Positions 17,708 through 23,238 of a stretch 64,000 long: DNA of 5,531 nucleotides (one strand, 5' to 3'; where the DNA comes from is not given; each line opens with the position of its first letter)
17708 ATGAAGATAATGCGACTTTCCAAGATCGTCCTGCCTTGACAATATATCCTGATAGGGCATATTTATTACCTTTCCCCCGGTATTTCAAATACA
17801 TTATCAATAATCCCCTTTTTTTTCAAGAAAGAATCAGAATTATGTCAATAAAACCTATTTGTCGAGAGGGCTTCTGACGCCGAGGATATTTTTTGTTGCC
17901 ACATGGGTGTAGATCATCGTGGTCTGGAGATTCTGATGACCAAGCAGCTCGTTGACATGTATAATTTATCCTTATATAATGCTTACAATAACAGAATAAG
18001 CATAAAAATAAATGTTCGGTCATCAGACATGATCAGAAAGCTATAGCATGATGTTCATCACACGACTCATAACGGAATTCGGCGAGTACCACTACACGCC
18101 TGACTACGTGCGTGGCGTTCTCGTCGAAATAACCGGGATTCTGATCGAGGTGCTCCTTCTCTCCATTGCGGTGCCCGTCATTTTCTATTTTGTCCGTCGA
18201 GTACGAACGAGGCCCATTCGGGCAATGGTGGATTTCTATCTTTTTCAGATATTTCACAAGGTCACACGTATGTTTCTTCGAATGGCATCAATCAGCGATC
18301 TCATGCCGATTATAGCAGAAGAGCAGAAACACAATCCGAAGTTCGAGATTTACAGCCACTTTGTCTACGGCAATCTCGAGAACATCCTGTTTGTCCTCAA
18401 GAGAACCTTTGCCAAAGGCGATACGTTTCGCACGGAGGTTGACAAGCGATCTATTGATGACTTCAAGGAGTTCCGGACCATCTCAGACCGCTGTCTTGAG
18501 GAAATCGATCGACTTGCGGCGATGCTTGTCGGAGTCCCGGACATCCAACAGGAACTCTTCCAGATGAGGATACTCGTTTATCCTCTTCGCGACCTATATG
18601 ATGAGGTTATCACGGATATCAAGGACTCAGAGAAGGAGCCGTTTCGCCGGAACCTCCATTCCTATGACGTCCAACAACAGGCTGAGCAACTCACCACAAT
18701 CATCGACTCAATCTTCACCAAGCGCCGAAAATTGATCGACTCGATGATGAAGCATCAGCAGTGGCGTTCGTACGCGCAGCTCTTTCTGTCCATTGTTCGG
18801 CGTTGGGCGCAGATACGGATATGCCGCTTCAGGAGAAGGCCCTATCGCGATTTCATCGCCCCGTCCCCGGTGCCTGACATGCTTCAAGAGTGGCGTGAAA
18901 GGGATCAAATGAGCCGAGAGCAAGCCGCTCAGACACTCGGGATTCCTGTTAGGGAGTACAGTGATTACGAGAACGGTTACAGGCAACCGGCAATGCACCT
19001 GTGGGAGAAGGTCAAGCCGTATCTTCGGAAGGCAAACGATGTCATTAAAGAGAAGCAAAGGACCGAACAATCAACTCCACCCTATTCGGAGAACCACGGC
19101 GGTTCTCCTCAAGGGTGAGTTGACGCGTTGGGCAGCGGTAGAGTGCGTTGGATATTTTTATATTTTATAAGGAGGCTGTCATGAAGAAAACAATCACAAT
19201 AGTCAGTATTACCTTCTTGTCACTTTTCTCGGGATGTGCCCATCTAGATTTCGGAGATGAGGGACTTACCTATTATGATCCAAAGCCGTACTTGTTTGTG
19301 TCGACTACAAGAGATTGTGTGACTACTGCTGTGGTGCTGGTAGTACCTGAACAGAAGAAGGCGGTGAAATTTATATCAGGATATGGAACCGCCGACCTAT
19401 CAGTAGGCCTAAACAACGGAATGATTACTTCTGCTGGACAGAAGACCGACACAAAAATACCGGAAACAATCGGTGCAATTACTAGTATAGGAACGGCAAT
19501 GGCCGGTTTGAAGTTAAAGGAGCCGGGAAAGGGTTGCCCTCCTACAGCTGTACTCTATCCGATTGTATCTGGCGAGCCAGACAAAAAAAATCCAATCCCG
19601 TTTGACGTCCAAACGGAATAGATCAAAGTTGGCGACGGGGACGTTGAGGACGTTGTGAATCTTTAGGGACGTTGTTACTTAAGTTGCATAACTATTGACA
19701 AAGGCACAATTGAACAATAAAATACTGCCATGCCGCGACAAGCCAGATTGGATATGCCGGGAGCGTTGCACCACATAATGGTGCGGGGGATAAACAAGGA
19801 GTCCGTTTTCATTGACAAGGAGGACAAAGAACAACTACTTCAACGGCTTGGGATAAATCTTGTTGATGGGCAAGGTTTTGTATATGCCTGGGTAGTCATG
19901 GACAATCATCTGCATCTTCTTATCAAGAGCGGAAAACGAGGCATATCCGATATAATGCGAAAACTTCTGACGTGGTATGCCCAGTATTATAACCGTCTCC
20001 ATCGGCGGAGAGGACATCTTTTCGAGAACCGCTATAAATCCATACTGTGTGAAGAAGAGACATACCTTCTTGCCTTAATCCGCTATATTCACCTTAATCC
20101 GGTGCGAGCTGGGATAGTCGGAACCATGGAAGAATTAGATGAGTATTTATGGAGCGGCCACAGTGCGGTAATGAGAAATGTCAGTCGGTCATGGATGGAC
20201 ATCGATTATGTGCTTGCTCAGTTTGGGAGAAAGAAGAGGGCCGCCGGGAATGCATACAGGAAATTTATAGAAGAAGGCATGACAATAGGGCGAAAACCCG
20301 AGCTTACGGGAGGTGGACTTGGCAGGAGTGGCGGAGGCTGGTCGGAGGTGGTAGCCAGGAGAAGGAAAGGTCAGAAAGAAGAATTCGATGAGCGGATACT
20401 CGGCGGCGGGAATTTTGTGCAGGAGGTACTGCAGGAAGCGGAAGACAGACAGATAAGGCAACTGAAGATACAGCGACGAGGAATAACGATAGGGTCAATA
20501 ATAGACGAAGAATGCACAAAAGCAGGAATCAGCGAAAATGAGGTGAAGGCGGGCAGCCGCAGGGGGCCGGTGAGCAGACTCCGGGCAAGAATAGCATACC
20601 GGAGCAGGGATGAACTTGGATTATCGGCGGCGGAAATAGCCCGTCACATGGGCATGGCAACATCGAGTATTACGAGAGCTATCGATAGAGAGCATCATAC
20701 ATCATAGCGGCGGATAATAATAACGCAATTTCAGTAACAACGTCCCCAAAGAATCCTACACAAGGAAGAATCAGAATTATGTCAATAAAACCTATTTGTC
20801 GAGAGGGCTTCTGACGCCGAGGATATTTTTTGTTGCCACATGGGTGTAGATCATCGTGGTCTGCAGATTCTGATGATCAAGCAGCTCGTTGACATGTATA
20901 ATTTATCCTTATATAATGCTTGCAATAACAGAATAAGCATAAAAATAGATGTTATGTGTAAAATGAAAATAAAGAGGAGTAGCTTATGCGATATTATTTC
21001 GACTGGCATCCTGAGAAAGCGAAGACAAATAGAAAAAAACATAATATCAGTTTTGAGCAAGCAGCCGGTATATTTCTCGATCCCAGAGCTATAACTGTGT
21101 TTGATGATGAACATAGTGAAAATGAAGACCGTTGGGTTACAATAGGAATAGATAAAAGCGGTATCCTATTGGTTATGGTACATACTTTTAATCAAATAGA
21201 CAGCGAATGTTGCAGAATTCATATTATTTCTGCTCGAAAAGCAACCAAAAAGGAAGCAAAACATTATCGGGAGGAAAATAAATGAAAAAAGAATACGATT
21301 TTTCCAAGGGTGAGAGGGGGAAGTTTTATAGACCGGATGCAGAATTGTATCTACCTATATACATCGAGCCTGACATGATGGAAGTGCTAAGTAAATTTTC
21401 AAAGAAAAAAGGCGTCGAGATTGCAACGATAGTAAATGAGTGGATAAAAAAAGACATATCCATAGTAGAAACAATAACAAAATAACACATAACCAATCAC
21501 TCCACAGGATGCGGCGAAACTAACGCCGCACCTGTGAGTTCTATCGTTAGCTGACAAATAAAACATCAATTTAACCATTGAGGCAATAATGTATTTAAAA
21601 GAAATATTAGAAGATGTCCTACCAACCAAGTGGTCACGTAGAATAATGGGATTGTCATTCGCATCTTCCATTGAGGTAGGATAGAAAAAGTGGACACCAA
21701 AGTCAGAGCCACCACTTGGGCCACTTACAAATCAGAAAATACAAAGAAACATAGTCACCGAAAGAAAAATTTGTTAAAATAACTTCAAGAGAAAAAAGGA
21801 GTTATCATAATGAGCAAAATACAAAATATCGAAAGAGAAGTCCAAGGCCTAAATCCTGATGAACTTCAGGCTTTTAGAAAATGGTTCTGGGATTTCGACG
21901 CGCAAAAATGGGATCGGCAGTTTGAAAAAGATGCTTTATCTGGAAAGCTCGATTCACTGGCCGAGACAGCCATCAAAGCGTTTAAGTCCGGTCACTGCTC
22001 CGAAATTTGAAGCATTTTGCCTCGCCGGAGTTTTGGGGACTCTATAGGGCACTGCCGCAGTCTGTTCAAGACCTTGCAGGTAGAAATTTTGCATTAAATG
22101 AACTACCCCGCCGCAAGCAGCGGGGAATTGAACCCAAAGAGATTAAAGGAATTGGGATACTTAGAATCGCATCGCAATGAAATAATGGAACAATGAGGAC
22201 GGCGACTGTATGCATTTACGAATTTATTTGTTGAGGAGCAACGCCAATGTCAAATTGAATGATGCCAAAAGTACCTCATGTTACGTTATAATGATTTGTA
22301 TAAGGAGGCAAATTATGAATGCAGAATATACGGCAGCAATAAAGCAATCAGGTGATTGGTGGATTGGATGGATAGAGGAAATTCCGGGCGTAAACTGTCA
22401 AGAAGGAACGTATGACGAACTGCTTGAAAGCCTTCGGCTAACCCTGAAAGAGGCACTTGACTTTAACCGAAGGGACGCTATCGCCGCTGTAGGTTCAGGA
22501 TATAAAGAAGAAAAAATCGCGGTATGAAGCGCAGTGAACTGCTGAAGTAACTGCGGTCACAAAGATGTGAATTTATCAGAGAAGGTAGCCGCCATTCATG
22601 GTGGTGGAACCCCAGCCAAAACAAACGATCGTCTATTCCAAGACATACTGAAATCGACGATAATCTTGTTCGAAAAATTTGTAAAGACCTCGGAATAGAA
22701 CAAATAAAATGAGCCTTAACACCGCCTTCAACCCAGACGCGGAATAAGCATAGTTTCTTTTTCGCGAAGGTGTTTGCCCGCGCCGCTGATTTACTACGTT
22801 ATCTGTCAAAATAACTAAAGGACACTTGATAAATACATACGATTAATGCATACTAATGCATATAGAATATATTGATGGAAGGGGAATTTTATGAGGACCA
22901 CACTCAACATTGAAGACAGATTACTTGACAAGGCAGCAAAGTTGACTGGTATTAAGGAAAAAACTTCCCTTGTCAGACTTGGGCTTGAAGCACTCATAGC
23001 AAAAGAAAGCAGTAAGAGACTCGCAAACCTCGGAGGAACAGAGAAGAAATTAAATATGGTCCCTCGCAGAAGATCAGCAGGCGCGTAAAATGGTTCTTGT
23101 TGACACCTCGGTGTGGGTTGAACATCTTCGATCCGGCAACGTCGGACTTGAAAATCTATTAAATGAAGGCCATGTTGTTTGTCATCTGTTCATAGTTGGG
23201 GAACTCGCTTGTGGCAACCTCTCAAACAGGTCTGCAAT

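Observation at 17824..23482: Degenerate integron-like array: IntI C-terminal remnants, toxin-antitoxin cassettes and attC-like bulged hairpins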

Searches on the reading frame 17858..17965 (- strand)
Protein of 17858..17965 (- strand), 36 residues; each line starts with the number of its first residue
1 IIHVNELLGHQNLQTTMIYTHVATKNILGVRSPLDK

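Call 12: search_protein_families(library=ncbifam, proteins=[window:17858-17965:-], max_evalue=1)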
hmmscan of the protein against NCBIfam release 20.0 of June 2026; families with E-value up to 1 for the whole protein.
seq(36 aa): 8 families
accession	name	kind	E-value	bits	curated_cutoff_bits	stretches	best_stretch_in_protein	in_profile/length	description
TIGR02249.1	integrase_gron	subfamily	3.1e-10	39.9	265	1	3-36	281-314/315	integron integrase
TIGR02224.1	recomb_XerC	equivalog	1.9e-07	30.8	335.15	1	3-27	258-282/295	tyrosine recombinase XerC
NF011946.0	PRK15417.1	equivalog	1.4e-06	27.7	435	1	3-36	296-329/337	integron integrase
NF040815.2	recomb_XerA_Arch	equivalog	3e-06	27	220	1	2-27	234-259/263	site-specific tyrosine recombinase/integron integrase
TIGR02225.1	recomb_XerD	equivalog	3e-06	26.8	329.6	1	3-28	255-280/290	site-specific tyrosine recombinase XerD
NF001399.0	PRK00283.1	subfamily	6.5e-06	25.6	279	1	4-27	265-288/300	tyrosine recombinase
NF002331.0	PRK01287.1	subfamily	0.00021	20.4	371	1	3-28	293-318/365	site-specific tyrosine recombinase XerC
NF003462.0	PRK05084.1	equivalog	0.00092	18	267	1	3-26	325-348/360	tyrosine recombinase XerS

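Call 13: search_protein_families(library=pfam, proteins=[window:17858-17965:-], max_evalue=10)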
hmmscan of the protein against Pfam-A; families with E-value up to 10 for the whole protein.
seq(36 aa): 1 family
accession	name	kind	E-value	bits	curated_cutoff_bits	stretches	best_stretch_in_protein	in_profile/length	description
PF00589.27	Phage_integrase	-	0.0001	22.6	27.1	1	4-24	150-170/172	Phage integrase family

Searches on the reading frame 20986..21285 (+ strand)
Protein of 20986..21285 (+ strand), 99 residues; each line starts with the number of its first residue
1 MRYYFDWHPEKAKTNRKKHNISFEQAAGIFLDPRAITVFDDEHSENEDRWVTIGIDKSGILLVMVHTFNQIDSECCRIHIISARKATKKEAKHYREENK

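Call 6: search_protein_families(library=pfam, proteins=[window:20986-21285:+], max_evalue=0.01)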
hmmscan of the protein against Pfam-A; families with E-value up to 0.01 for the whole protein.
window:20986-21285:+ (99 aa): 1 family
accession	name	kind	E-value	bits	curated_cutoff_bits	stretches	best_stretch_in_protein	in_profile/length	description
PF04365.19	BrnT_toxin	-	1.6e-25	89.6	34.5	1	7-90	1-77/77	Ribonuclease toxin, BrnT, of type II toxin-antitoxin system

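Call 51: find_encoding_contigs(protein=window:20986-21285:+, flank=6000, max_places=10)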
Protein window:20986-21285:+ (99 aa): 6 contigs read that carry it; 3 places shown.
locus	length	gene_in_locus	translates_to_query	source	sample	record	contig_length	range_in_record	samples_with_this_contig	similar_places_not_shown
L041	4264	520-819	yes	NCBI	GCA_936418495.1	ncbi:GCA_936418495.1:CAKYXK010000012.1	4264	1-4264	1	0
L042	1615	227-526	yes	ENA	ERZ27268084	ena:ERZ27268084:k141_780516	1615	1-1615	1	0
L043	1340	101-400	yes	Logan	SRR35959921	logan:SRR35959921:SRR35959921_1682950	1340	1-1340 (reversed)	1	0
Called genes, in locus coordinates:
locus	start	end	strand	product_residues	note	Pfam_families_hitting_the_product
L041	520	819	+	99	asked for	PF04365:BrnT_toxin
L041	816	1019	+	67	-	-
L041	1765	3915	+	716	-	PF13328:HD_4, PF02824:TGS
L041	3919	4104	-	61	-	-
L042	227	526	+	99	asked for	PF04365:BrnT_toxin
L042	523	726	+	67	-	-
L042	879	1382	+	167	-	-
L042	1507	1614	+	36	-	?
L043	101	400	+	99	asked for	PF04365:BrnT_toxin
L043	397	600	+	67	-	-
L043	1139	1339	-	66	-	?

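Call 71: search_protein_families(library=ncbifam, proteins=[window:20986-21285:+], max_evalue=0.001)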
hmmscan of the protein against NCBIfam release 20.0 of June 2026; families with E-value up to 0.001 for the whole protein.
window:20986-21285:+ (99 aa): 0 families

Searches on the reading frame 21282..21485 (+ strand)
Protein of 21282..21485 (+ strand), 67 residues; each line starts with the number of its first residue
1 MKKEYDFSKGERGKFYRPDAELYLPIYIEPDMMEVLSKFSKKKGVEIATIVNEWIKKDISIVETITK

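Call 6: search_protein_families(library=pfam, proteins=[window:21282-21485:+], max_evalue=0.01)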
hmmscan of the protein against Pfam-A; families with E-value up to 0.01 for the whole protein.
window:21282-21485:+ (67 aa): 0 families

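Call 12: search_protein_families(library=ncbifam, proteins=[window:21282-21485:+], max_evalue=1)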
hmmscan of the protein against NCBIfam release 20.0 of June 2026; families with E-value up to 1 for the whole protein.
window:21282-21485:+ (67 aa): 1 family
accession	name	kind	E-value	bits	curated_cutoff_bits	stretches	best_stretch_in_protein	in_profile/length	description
NF010256.0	PRK13702.1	subfamily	0.051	13.6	87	1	25-60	45-80/85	replication regulatory protein RepA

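Call 13: search_protein_families(library=pfam, proteins=[window:21282-21485:+], max_evalue=10)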
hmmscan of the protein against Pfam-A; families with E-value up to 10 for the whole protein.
window:21282-21485:+ (67 aa): 1 family
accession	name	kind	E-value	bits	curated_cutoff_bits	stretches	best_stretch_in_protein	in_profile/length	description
PF12441.14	CopG_antitoxin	-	0.039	15.1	28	1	4-57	23-78/79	CopG antitoxin of type II toxin-antitoxin system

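Call 72: search_protein_families(library=padloc, proteins=[window:21282-21485:+], max_evalue=0.01)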
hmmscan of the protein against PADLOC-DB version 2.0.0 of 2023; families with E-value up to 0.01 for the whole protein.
window:21282-21485:+ (67 aa): 0 families

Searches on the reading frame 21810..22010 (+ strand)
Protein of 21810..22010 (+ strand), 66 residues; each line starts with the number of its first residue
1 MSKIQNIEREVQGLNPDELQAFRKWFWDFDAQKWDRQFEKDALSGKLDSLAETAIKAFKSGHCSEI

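Call 6: search_protein_families(library=pfam, proteins=[window:21810-22010:+], max_evalue=0.01)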
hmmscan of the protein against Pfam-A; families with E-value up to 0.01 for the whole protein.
window:21810-22010:+ (66 aa): 0 families

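Call 12: search_protein_families(library=ncbifam, proteins=[window:21810-22010:+], max_evalue=1)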
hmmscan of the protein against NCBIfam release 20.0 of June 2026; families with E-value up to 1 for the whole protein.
window:21810-22010:+ (66 aa): 0 families

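Call 13: search_protein_families(library=pfam, proteins=[window:21810-22010:+], max_evalue=10)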
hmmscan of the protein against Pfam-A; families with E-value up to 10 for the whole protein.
window:21810-22010:+ (66 aa): 1 family
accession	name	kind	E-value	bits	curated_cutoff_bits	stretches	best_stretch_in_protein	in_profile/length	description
PF12129.13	PHTF1-2_N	-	0.16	12.1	25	1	17-48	5-36/156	Homeodomain containing protein PHTF1/2, N-terminal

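Call 72: search_protein_families(library=padloc, proteins=[window:21810-22010:+], max_evalue=0.01)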
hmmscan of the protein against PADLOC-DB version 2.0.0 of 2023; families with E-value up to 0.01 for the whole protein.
window:21810-22010:+ (66 aa): 0 families

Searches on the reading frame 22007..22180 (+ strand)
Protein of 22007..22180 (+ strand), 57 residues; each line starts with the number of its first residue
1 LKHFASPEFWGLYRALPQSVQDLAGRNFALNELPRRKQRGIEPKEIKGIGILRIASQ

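Call 12: search_protein_families(library=ncbifam, proteins=[window:22007-22180:+], max_evalue=1)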
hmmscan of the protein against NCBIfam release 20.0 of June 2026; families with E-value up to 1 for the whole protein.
window:22007-22180:+ (57 aa): 1 family
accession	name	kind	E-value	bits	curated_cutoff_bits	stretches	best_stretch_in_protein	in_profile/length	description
NF008069.0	PRK10805.1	equivalog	0.12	11.7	440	1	1-33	223-255/285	formate transporter FocA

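Call 13: search_protein_families(library=pfam, proteins=[window:22007-22180:+], max_evalue=10)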
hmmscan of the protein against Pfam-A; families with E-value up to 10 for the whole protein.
window:22007-22180:+ (57 aa): 0 families

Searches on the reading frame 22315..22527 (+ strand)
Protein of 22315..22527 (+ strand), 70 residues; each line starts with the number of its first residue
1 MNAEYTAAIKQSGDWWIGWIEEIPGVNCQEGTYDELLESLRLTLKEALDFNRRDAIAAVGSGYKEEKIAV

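Call 6: search_protein_families(library=pfam, proteins=[window:22315-22527:+], max_evalue=0.01)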
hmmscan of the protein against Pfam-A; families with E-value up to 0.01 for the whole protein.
window:22315-22527:+ (70 aa): 0 families

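Call 12: search_protein_families(library=ncbifam, proteins=[window:22315-22527:+], max_evalue=1)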
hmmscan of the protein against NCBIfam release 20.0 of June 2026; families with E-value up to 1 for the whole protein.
window:22315-22527:+ (70 aa): 0 families

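Call 13: search_protein_families(library=pfam, proteins=[window:22315-22527:+], max_evalue=10)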
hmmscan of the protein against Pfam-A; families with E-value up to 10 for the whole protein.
window:22315-22527:+ (70 aa): 2 families
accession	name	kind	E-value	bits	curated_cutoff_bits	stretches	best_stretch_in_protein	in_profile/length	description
PF08972.17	DUF1902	-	0.024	15.2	22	1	16-52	15-51/74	Domain of unknown function (DUF1902)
PF21748.3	UPF0150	-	0.083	13.3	27.3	1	10-46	15-51/64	UPF0150-like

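Call 72: search_protein_families(library=padloc, proteins=[window:22315-22527:+], max_evalue=0.01)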
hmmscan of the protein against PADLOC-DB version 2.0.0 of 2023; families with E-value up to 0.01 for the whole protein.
window:22315-22527:+ (70 aa): 0 families

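Call 74: find_encoding_contigs(protein=window:22315-22527:+, flank=3000, max_places=10)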
Protein window:22315-22527:+ (70 aa): 17 contigs read that carry it; 10 places shown.
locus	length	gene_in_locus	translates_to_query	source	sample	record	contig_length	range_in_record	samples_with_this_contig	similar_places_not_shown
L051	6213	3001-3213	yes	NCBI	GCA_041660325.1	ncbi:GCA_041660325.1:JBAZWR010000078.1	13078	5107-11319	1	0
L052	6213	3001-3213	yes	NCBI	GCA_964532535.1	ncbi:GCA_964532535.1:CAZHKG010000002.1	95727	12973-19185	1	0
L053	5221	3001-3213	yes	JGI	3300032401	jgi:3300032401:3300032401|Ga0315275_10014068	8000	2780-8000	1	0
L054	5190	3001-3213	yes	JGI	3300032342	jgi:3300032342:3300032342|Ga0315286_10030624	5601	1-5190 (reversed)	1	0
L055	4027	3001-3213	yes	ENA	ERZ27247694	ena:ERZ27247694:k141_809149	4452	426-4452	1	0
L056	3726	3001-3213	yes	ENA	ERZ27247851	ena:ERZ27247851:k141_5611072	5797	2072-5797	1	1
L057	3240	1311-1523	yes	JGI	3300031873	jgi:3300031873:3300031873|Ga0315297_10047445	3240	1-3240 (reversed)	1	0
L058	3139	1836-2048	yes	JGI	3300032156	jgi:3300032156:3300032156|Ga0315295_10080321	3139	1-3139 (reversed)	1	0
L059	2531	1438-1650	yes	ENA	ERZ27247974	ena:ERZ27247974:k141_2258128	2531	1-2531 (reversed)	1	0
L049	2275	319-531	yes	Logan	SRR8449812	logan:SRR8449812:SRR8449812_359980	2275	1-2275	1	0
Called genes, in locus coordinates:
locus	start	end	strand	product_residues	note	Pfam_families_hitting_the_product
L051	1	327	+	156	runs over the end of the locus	-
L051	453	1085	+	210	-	-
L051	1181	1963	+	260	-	PF13643:DUF4145 (faint)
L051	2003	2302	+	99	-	-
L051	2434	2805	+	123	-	PF00903:Glyoxalase (faint), PF22677:Ble-like_N (faint)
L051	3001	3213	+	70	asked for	-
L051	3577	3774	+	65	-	PF09957:VapB_antitoxin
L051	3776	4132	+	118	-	PF01850:PIN (weak)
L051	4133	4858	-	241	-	PF08713:DNA_alkylation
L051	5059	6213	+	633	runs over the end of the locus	PF16177:ACAS_N, PF00501:AMP-binding, PF13193:AMP-binding_C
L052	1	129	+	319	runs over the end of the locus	PF07007:LprI (weak)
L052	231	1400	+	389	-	-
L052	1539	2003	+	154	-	-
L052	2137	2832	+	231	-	PF01209:Ubie_methyltran, PF13489:Methyltransf_23, PF05175:MTS (weak), PF13649:Methyltransf_25, PF13847:Methyltransf_31, PF08241:Methyltransf_11, PF08242:Methyltransf_12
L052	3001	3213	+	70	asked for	-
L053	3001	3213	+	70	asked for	-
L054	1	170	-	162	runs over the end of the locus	-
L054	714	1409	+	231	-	-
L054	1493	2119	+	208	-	-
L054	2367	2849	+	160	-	PF20140:DUF6530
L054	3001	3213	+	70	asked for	-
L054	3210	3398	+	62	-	PF07927:HicA_toxin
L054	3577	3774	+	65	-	PF09957:VapB_antitoxin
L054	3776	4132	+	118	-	PF01850:PIN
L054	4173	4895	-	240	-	PF08713:DNA_alkylation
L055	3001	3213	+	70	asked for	-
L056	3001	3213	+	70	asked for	-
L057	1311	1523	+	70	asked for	-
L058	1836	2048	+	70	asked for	-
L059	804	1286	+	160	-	PF20140:DUF6530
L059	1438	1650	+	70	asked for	-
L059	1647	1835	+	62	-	PF07927:HicA_toxin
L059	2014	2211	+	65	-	PF09957:VapB_antitoxin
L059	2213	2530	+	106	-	?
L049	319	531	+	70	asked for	-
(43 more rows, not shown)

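Call 75: find_encoding_contigs(protein=window:22315-22527:+, flank=10000, max_places=2)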
Protein window:22315-22527:+ (70 aa): 17 contigs read that carry it; 2 places shown.
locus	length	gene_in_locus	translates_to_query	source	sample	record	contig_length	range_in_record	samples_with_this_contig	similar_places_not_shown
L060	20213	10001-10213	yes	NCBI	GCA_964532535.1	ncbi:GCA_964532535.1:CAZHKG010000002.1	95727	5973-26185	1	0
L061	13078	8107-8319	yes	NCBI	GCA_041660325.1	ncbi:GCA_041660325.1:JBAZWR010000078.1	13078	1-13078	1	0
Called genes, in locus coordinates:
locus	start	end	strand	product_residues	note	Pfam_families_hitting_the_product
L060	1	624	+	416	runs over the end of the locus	PF01458:SUFBD_core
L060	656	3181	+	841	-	PF00133:tRNA-synt_1, PF01406:tRNA-synt_1e (faint), PF09334:tRNA-synt_1g, PF13603:tRNA-synt_1_2, PF00133:tRNA-synt_1, PF09334:tRNA-synt_1g (weak), PF08264:Anticodon_1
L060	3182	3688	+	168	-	PF04390:LptE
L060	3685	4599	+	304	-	PF06144:DNA_pol3_delta (weak)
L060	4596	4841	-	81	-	PF01649:Ribosomal_S20p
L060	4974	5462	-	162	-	-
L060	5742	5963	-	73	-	-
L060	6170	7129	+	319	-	PF07007:LprI (weak)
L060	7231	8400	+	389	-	-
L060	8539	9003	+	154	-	-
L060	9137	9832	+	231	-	PF01209:Ubie_methyltran, PF13489:Methyltransf_23, PF05175:MTS (weak), PF13649:Methyltransf_25, PF13847:Methyltransf_31, PF08241:Methyltransf_11, PF08242:Methyltransf_12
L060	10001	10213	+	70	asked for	-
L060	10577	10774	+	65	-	PF09957:VapB_antitoxin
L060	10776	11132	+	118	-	PF01850:PIN (weak)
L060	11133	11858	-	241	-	PF08713:DNA_alkylation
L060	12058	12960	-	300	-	PF04055:Radical_SAM, PF16199:Radical_SAM_C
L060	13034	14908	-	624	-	PF13654:AAA_32, PF20436:LonB_AAA-LID, PF05362:Lon_C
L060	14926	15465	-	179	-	PF20437:LonC_helical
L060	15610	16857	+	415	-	PF01590:GAF, PF13185:GAF_2 (faint), PF00512:HisKA, PF02518:HATPase_c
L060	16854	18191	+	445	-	PF00072:Response_reg, PF00158:Sigma54_activat, PF14532:Sigma54_activ_2, PF00004:AAA, PF07724:AAA_2, PF25601:AAA_lid_14, PF02954:HTH_8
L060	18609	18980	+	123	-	PF00072:Response_reg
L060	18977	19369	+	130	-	PF05635:23S_rRNA_IVP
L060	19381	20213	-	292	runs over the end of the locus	PF00072:Response_reg, PF00990:GGDEF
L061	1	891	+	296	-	PF00133:tRNA-synt_1, PF09334:tRNA-synt_1g, PF08264:Anticodon_1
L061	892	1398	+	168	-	PF04390:LptE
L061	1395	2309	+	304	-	PF06144:DNA_pol3_delta (weak)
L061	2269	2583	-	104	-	PF01649:Ribosomal_S20p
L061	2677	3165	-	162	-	-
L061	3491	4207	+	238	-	PF07963:N_methyl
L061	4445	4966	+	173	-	-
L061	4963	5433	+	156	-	-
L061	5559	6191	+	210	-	-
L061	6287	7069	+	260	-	PF13643:DUF4145 (faint)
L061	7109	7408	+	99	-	-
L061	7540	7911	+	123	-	PF00903:Glyoxalase (faint), PF22677:Ble-like_N (faint)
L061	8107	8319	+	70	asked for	-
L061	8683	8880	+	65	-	PF09957:VapB_antitoxin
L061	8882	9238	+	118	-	PF01850:PIN (weak)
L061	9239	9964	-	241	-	PF08713:DNA_alkylation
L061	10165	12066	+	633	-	PF16177:ACAS_N, PF00501:AMP-binding, PF13193:AMP-binding_C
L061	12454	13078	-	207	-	PF04055:Radical_SAM, PF16199:Radical_SAM_C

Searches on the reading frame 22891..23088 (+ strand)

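Call 6: search_protein_families(library=pfam, proteins=[window:22891-23088:+], max_evalue=0.01)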
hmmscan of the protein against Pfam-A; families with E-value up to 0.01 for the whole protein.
window:22891-23088:+ (65 aa): 1 family
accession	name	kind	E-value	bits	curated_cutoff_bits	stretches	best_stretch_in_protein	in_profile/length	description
PF09957.15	VapB_antitoxin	-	9.5e-16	57.9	23.4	1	1-44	1-44/47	Bacterial antitoxin of type II TA system, VapB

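Call 71: search_protein_families(library=ncbifam, proteins=[window:22891-23088:+], max_evalue=0.001)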
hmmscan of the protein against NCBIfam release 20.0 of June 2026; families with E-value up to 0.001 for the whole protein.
window:22891-23088:+ (65 aa): 0 families
